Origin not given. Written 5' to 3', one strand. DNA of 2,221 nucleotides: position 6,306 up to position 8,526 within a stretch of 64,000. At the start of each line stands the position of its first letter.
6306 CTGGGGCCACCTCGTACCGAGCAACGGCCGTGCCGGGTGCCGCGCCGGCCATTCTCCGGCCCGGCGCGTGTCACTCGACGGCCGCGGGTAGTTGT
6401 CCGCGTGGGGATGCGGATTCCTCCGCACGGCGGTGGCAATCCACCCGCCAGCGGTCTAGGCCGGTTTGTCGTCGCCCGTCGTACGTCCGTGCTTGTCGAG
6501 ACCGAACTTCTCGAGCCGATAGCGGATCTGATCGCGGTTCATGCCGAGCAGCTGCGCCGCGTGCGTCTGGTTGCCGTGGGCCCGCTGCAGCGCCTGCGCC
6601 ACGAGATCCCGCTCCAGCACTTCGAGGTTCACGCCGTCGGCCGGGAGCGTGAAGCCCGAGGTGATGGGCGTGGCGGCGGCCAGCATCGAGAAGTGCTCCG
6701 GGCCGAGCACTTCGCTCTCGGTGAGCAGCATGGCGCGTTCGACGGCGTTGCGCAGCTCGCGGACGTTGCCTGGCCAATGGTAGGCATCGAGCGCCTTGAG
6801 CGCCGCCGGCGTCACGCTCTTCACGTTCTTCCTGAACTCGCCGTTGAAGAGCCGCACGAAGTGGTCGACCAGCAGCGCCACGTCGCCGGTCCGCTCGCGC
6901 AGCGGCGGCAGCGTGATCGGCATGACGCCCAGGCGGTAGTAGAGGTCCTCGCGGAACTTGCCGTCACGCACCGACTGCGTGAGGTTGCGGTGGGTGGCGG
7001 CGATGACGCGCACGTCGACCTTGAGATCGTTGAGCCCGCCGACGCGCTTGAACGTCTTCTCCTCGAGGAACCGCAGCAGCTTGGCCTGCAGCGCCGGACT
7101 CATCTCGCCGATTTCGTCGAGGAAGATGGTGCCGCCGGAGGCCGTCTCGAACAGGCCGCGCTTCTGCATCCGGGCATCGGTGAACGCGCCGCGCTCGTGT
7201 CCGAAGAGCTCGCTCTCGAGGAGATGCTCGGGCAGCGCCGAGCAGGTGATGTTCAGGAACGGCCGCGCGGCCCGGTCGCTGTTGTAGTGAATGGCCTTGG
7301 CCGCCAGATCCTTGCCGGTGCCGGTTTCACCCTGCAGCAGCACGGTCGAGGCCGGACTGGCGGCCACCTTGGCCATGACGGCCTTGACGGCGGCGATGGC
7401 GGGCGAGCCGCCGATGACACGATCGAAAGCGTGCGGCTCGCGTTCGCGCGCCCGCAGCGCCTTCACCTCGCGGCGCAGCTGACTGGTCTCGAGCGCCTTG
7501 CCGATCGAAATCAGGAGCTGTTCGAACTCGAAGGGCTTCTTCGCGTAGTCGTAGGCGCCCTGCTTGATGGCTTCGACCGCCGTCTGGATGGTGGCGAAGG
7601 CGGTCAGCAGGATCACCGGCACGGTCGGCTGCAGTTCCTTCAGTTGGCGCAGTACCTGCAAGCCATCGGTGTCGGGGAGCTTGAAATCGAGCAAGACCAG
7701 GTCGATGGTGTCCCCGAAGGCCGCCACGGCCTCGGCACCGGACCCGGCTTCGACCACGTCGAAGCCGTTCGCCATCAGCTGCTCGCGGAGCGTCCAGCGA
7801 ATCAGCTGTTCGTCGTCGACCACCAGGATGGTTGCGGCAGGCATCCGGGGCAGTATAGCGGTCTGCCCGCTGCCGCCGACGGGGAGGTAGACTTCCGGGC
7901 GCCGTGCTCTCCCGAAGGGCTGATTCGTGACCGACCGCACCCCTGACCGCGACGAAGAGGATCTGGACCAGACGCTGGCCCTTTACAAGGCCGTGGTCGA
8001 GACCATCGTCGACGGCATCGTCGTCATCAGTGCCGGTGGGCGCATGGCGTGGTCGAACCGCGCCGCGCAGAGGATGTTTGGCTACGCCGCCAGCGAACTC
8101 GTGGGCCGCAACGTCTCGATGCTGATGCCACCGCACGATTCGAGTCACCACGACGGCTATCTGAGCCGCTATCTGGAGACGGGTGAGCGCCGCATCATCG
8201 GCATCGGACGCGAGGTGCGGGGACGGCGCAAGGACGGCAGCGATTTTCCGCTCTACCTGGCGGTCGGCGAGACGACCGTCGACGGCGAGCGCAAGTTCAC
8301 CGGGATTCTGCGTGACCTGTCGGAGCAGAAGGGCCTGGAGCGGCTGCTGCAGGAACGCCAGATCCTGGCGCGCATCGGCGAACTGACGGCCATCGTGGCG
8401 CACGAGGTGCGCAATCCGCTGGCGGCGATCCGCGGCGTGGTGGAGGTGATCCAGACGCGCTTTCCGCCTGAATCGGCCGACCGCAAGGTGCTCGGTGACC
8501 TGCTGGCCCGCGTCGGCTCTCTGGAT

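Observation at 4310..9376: FixL-type heme-PAS kinase wired to a sigma54 activator instead of FixJ, with a sigma54 promoter on an adjacent tandem-USP gene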

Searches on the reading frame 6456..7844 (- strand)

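Call 3: search_protein_families(library=pfam, proteins=[window:6456-7844:-], max_evalue=0.01)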
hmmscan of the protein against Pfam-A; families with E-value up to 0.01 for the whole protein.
window:6456-7844:- (462 aa): 11 families
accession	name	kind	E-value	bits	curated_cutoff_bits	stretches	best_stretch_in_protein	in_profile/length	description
PF00158.32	Sigma54_activat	-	3.5e-67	225.7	20.2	1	144-310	2-167/168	Sigma-54 interaction domain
PF00072.30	Response_reg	-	2.4e-27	95.7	30.2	1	6-112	1-108/111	Response regulator receiver domain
PF25601.1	AAA_lid_14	-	1e-24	86.6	27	1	316-386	1-71/87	AAA+ ATPase lid domain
PF14532.12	Sigma54_activ_2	-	1.3e-20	74.5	25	1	144-315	1-138/138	Sigma-54 interaction domain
PF02954.25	HTH_8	-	1.5e-13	50.6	22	1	407-447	2-42/42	Bacterial regulatory protein, Fis family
PF07728.20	AAA_5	-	1.6e-08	35.1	22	1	168-287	2-124/139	AAA domain (dynein-related subfamily)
PF00004.35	AAA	-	2.1e-07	31.9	21.2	1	168-290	1-116/131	ATPase family associated with various cellular activities (AAA)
PF07724.20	AAA_2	-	0.00019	22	27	1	164-270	2-109/166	AAA domain (Cdc48 subfamily)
PF07726.17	AAA_3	-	0.0017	18.7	27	0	168-283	2-109/131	ATPase family associated with various cellular activities (AAA)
PF01078.27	Mg_chelatase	-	0.0025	17.7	20.3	0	157-186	14-43/207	Magnesium chelatase, subunit ChlI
PF20030.5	bpMoxR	-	0.0087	15.6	27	0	238-284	99-145/205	MoxR domain in the MoxR-vWA-beta-propeller ternary systems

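Call 22: search_protein_families(library=ncbifam, proteins=[window:6456-7844:-], max_evalue=0.001)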
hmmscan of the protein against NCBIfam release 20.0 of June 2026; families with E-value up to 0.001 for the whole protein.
window:6456-7844:- (462 aa): 126 families (the best 25 are shown)
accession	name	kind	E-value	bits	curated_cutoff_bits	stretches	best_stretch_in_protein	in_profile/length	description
NF008469.0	PRK11361.1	equivalog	7.7e-141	469.9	714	1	3-450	4-457/461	acetoacetate metabolism transcriptional regulator AtoC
TIGR01818.1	ntrC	equivalog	2.7e-125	418.8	558.6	1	6-382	1-374/463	nitrogen regulation protein NR(I)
TIGR02915.1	PEP_resp_reg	equivalog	4.6e-120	401.5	502.6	1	6-449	1-444/445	PEP-CTERM-box response regulator transcription factor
NF051870.1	NAssimRespRegNtrX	equivalog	6.8e-116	387.8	600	1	4-448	2-451/452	nitrogen assimilation response regulator NtrX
NF007689.0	PRK10365.1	equivalog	3.8e-115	385.2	760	1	5-441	7-436/441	sigma-54-dependent response regulator transcription factor ZraR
TIGR01817.1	nifA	equivalog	1.4e-111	373.8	528.85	1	122-388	179-441/534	nif-specific transcriptional activator NifA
NF008176.1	PRK10923.1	equivalog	1.2e-104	350.6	620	1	4-373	4-369/469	nitrogen regulation protein NR(I)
NF041946.1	LuxO_transreg_Vib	equivalog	7.1e-104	348.2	800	1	11-380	4-371/463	quorum-sensing sigma-54 dependent transcriptional regulator LuxO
NF011695.0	PRK15115.1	equivalog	7.6e-104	347.9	763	1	3-450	6-439/445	two-component system response regulator GlrR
NF041552.1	TF_PrdR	equivalog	1.7e-94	317.2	795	1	123-447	254-576/577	sigma-54 dependent transcriptional regulator PrdR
NF050807.1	TransRegFlbDCaul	equivalog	1.3e-93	314.3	750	1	24-447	21-438/454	sigma-54-dependent transcriptional regulator FlbD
NF003451.0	PRK05022.1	equivalog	4.2e-92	309.5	476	1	120-446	165-507/512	nitric oxide reductase transcriptional regulator NorR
NF038308.1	RNA_repair_RtcR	equivalog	1.7e-91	307.7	650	1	85-448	122-517/530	RNA repair transcriptional activator RtcR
NF049963.1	RespRegFlgRCampy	domain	3.2e-91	306.3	750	1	6-447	3-427/429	fla regulon two-component system response regulator FlgR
TIGR02329.1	propionate_PrpR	equivalog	7.2e-87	292.2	499.2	1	115-445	186-525/526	propionate catabolism operon regulatory protein PrpR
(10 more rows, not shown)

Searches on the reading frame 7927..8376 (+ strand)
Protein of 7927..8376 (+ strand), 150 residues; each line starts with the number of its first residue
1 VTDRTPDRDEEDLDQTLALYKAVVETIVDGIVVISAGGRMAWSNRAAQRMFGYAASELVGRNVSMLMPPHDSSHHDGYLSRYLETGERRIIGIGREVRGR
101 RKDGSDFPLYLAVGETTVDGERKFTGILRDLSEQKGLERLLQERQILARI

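Call 12: search_solved_structures(query=window:7927-8376:+, max_evalue=0.00001, show_alignments=5)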
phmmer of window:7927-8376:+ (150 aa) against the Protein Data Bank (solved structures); distinct sequences matched with E-value up to 0.00001: 14.
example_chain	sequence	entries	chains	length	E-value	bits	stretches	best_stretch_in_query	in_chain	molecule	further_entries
1d06_A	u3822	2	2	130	4.9e-33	117.1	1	18-131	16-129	nitrogen fixation regulatory protein fixL | FIXL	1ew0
8js5_A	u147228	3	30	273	2e-32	115.2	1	21-145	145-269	Sensor protein FixL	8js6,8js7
1dp6_A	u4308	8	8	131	5.3e-32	113.8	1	21-145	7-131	FIXL PROTEIN | SENSOR PROTEIN FIXL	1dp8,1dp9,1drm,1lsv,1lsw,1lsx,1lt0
1y28_A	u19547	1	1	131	3.7e-31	111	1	21-145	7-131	Sensor protein fixL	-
2cmn_A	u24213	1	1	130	3.8e-31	111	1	21-145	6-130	SENSOR PROTEIN FIXL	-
1xj4_A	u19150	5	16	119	2.1e-30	108.6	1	26-143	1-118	Sensor protein fixL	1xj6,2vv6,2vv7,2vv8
1xj2_A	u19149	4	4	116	1.6e-29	105.7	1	29-143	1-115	Sensor protein fixL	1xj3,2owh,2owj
9cdr_A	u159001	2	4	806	3.7e-15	59.2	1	23-145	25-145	Oxygen sensor protein DosP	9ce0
9cmf_A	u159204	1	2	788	5.1e-15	58.7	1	25-145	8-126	Oxygen sensor protein DosP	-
9bgv_A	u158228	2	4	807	2.6e-14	56.4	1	23-145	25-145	Oxygen sensor protein DosP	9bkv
9clo_A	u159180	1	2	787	3.6e-14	56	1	25-145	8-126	Oxygen sensor protein DosP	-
1v9y_A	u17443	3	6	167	5.9e-14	55.3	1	22-136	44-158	Heme pas sensor protein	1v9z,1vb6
1s66_L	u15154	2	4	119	2.4e-13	53.3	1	24-132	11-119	Hypothetical protein yddU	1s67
10jx_A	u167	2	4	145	6.8e-09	38.9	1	14-130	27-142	Multi-sensor signal transduction histidine kinase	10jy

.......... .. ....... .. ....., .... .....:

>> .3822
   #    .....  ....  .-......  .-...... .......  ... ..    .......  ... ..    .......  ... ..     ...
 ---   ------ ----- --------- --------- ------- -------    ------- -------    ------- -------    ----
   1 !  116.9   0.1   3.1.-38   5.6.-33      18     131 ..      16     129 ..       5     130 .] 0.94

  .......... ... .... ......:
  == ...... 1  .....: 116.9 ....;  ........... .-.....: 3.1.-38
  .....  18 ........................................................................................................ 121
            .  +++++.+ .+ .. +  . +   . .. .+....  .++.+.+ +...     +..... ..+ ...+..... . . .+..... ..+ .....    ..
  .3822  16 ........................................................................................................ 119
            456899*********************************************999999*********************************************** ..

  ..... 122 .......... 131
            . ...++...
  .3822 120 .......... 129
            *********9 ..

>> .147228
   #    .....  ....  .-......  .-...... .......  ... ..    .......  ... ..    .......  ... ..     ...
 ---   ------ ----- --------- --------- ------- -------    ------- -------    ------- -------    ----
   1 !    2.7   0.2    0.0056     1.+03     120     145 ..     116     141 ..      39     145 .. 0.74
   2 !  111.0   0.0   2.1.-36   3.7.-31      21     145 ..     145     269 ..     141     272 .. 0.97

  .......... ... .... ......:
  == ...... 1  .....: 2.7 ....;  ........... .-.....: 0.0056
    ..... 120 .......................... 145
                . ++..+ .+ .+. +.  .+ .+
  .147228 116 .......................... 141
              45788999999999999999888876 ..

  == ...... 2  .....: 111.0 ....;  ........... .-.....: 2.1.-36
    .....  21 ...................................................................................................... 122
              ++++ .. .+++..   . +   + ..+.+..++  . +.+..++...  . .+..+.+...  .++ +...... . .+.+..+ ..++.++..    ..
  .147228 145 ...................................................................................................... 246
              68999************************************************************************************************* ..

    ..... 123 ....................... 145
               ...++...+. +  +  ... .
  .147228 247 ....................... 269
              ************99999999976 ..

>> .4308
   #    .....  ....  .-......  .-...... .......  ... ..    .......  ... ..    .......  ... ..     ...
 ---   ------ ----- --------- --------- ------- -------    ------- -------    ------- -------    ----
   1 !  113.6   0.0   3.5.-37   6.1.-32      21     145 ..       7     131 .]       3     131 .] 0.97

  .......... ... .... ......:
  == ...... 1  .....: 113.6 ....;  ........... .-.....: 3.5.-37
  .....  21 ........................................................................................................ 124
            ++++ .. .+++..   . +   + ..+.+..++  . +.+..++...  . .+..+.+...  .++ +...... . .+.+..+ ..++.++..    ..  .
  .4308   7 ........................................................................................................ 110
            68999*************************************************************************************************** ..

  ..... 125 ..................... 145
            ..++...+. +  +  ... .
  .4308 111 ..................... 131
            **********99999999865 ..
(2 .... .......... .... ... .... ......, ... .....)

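Call 43: search_protein_families(library=ncbifam, proteins=[window:7927-8346:+], max_evalue=1e-10)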
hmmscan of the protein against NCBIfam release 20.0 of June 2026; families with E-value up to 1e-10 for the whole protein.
window:7927-8346:+ (140 aa): 4 families
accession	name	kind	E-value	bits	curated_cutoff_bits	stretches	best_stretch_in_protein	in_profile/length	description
NF041777.1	sens_FixL_Rhizob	equivalog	8.5e-42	143.4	850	1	10-135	115-240/485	sensor protein FixL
TIGR00229.1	sensory_box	domain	2.4e-29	102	22.9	1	16-139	3-124/126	PAS domain S-box protein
NF041593.1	histid_kinase_PdhS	equivalog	1e-14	53.5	2000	1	7-136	656-783/1041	cell-division control histidine kinase PdhS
NF008467.0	PRK11359.1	equivalog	2.4e-14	52.3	857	1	19-134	14-128/800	oxygen-sensing cyclic-di-GMP phosphodiesterase DosP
